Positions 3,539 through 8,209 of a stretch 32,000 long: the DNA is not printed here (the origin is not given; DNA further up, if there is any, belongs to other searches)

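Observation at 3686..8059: Solitary 1457-aa TIR + CHAT + NB-ARC-type STAND + TPR gene: candidate dual-effector immune/cell-death sensor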

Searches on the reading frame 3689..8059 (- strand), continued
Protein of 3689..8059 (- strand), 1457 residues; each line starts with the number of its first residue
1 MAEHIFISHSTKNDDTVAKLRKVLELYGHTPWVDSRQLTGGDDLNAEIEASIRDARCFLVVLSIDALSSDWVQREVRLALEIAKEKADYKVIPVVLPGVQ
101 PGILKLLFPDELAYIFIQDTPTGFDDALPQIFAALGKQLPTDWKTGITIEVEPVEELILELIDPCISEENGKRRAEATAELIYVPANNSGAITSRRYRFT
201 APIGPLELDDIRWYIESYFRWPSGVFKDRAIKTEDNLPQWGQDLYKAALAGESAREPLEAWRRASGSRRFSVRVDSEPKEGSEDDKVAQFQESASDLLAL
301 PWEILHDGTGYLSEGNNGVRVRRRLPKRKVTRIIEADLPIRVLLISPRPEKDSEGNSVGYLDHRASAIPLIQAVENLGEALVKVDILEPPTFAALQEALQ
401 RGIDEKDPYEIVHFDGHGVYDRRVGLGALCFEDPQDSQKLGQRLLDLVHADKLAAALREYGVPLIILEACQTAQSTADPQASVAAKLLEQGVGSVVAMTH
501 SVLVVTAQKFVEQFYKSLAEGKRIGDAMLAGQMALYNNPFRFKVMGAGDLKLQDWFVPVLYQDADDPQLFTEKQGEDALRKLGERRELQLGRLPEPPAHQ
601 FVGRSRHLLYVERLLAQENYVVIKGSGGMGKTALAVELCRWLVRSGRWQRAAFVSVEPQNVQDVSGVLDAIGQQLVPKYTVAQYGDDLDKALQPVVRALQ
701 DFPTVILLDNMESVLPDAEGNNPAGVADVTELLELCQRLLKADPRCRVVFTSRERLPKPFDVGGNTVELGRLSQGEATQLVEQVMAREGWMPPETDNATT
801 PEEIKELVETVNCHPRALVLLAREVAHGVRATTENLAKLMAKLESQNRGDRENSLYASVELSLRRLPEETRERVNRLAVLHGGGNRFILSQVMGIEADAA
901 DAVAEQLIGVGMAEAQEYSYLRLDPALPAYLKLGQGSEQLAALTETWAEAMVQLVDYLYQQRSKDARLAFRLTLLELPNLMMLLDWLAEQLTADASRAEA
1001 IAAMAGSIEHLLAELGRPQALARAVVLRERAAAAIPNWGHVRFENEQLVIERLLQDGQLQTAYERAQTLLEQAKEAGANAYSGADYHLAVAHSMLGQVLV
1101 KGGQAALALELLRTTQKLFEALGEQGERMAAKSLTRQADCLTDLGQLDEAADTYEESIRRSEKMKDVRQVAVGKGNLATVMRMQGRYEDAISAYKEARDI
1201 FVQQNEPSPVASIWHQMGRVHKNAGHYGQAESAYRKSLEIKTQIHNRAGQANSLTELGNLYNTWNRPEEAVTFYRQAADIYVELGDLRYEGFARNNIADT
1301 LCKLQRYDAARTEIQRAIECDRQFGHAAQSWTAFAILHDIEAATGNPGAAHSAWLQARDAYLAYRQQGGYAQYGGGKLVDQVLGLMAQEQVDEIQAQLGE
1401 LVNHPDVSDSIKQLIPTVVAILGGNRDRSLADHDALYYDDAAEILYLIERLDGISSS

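Call 13: find_encoding_contigs(protein=P0014, flank=8000, max_places=2)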
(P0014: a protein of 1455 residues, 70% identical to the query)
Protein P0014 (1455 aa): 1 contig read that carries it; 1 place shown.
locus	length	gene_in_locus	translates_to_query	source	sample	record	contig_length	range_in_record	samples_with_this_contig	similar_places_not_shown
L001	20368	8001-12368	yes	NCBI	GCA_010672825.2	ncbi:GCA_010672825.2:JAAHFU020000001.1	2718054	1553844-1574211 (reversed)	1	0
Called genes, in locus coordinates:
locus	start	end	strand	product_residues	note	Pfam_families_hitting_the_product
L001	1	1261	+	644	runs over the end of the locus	PF01134:GIDA, PF12831:FAD_oxidored (weak), PF21680:GIDA_C_1st, PF13932:SAM_GIDA_C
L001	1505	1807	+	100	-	-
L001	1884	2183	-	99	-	-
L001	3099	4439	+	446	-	PF25919:BSH_CusB (faint), PF25973:BSH_CzcB (weak)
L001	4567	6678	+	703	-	PF13641:Glyco_tranf_2_3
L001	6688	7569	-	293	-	PF21294:Polysacc_lyase_14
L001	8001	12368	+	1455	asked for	PF01582:TIR (weak), PF08937:ThsB_TIR (weak), PF13676:TIR_2, PF12770:CHAT, PF00931:NB-ARC (weak), PF13191:AAA_16 (weak), PF13401:AAA_22, PF13424:TPR_12, +5 more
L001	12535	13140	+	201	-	PF05685:Uma2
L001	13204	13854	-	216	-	PF00583:Acetyltransf_1, PF13508:Acetyltransf_7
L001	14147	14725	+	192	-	PF04024:PspC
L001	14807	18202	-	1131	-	PF14252:DUF4347, PF00246:Peptidase_M14, PF00353:HemolysinCabind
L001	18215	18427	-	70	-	-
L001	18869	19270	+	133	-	-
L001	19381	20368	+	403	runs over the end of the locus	PF00376:MerR, PF13411:MerR_1, PF09278:MerR-DNA-bind, PF02861:Clp_N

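Call 14: find_encoding_contigs(protein=P0061, flank=8000, max_places=2)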
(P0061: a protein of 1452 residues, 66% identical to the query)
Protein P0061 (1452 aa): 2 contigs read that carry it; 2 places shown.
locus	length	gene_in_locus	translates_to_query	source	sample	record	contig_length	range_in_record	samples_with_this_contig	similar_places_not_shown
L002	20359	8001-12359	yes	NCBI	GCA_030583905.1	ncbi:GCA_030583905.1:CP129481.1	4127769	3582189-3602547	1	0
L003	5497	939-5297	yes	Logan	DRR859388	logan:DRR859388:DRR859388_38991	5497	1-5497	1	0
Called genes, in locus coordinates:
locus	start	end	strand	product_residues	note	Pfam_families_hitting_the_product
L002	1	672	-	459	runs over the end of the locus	PF01565:FAD_binding_4, PF08031:BBE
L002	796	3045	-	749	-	PF02463:SMC_N (faint), PF03193:RsgA_GTPase (faint), PF13175:AAA_15 (faint), PF13191:AAA_16 (faint), PF13401:AAA_22 (faint), PF13555:AAA_29 (faint), PF17755:UvrA_DNA-bind (weak), PF00005:ABC_tran, +3 more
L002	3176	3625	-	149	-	PF08818:DUF1801 (weak)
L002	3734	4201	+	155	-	PF01047:MarR, PF12802:MarR_2, PF13412:HTH_24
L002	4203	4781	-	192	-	PF01872:RibD_C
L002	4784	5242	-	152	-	PF06983:3-dmu-9_3-mt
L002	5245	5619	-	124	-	PF08818:DUF1801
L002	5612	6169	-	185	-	PF08002:DUF1697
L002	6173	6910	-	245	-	PF08713:DNA_alkylation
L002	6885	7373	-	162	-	PF08327:AHSA1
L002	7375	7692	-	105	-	PF12840:HTH_20, PF01022:HTH_5, PF01978:TrmB (weak), PF08279:HTH_11 (weak), PF12802:MarR_2 (weak), PF13412:HTH_24 (weak)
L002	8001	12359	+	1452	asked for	PF01582:TIR (weak), PF13676:TIR_2, PF12770:CHAT, PF00931:NB-ARC (weak), PF13191:AAA_16 (weak), PF13401:AAA_22 (weak), PF13424:TPR_12, PF13424:TPR_12, +11 more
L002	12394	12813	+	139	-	PF08327:AHSA1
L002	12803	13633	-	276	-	PF00800:PDT, PF01842:ACT (weak)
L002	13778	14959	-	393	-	PF00155:Aminotran_1_2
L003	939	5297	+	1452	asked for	PF01582:TIR (weak), PF13676:TIR_2, PF12770:CHAT, PF00931:NB-ARC (weak), PF13191:AAA_16 (weak), PF13401:AAA_22 (weak), PF13424:TPR_12, PF13424:TPR_12, +11 more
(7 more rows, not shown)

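Call 15: find_encoding_contigs(protein=P0034, flank=8000, max_places=1)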
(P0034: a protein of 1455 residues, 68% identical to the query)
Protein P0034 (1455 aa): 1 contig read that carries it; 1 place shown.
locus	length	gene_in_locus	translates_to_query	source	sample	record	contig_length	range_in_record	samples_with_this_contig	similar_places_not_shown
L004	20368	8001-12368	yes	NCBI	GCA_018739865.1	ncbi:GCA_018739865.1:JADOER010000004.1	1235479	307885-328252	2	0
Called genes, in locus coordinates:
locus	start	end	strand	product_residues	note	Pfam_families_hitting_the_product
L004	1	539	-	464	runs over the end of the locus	PF01336:tRNA_anti-codon, PF00152:tRNA-synt_2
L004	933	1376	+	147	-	PF11697:DUF3293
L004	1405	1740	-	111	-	-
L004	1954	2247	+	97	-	PF20035:DUF6439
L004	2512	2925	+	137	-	-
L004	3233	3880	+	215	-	PF00072:Response_reg, PF00196:GerE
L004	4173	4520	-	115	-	PF08883:DOPA_dioxygen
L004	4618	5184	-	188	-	-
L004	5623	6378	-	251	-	PF11209:LmeA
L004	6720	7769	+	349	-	PF00355:Rieske, PF19112:VanA_C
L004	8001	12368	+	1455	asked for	PF01582:TIR, PF08937:ThsB_TIR (faint), PF13676:TIR_2, PF12770:CHAT, PF01364:Peptidase_C25 (weak), PF13191:AAA_16 (weak), PF13401:AAA_22 (weak), PF13424:TPR_12, +5 more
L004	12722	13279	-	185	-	PF01797:Y1_Tnp (weak)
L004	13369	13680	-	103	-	-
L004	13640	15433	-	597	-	PF13176:TPR_7 (faint), PF00515:TPR_1 (faint), PF07719:TPR_2 (faint), PF13181:TPR_8 (faint), PF13424:TPR_12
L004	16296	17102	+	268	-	PF00106:adh_short, PF01370:Epimerase (faint), PF08659:KR, PF13561:adh_short_C2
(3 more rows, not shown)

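Call 16: find_encoding_contigs(protein=P0021, flank=8000, max_places=1)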
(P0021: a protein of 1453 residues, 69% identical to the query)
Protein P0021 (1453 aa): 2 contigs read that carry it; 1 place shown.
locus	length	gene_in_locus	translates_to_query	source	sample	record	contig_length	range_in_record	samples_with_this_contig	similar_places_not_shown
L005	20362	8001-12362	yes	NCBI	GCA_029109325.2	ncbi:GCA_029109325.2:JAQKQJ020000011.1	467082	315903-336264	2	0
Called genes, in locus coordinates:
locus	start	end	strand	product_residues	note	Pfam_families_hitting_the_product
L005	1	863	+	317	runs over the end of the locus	PF03193:RsgA_GTPase (faint), PF00009:GTP_EFTU, PF00350:Dynamin_N (faint), PF01926:MMR_HSR1, PF02421:FeoB_N, PF04548:AIG1 (weak), PF07650:KH_2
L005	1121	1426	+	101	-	-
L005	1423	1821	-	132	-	PF03479:PCC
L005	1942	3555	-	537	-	PF00753:Lactamase_B, PF12706:Lactamase_B_2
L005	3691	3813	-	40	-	-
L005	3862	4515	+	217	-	PF02245:Pur_DNA_glyco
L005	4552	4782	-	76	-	-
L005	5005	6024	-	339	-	PF13673:Acetyltransf_10 (faint), PF13527:Acetyltransf_9 (faint), PF00583:Acetyltransf_1, PF13508:Acetyltransf_7 (weak)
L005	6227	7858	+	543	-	PF02878:PGM_PMM_I, PF02879:PGM_PMM_II, PF02880:PGM_PMM_III, PF24947:PGM1_C_vert_fung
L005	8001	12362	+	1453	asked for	PF01582:TIR (weak), PF08937:ThsB_TIR, PF13676:TIR_2, PF12770:CHAT, PF13191:AAA_16 (weak), PF13424:TPR_12 (weak), PF00515:TPR_1 (weak), PF13424:TPR_12, +7 more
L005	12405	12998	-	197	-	PF01797:Y1_Tnp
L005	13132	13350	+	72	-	-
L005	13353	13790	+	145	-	PF01850:PIN (weak), PF13470:PIN_3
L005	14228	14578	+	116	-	-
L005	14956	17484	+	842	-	PF00343:Phosphorylase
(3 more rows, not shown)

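Call 17: find_encoding_contigs(protein=P0068, flank=8000, max_places=1)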
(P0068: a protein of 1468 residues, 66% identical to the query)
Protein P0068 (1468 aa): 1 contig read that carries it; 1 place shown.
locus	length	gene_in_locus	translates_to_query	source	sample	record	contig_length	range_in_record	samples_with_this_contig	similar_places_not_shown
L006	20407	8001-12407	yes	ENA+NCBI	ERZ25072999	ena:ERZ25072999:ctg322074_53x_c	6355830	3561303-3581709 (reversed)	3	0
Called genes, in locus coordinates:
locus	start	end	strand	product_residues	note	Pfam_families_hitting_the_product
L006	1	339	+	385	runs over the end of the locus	PF00266:Aminotran_5, PF01053:Cys_Met_Meta_PP (weak)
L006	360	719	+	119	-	PF02627:CMD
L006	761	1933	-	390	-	-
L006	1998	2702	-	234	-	PF01925:TauE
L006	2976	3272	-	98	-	-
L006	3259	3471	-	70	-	-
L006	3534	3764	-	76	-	-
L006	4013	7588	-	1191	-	PF03704:BTAD, PF13191:AAA_16, PF07900:DUF1670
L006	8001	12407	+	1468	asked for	PF01582:TIR (faint), PF08937:ThsB_TIR (weak), PF13401:AAA_22 (faint), PF13676:TIR_2, PF12770:CHAT, PF07719:TPR_2 (faint), PF13191:AAA_16 (faint), PF13424:TPR_12, +3 more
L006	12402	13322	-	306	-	PF00753:Lactamase_B, PF12706:Lactamase_B_2, PF16661:Lactamase_B_6 (faint)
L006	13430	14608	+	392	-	PF00155:Aminotran_1_2, PF01041:DegT_DnrJ_EryC1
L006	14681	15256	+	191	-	PF03352:Adenine_glyco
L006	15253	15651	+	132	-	PF02810:SEC-C (weak), PF17775:YchJ_M-like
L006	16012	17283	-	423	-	PF00364:Biotin_lipoyl (faint), PF25917:BSH_RND (faint), PF25990:Beta-barrel_YknX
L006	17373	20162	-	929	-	PF12704:MacB_PCD (weak), PF02687:FtsX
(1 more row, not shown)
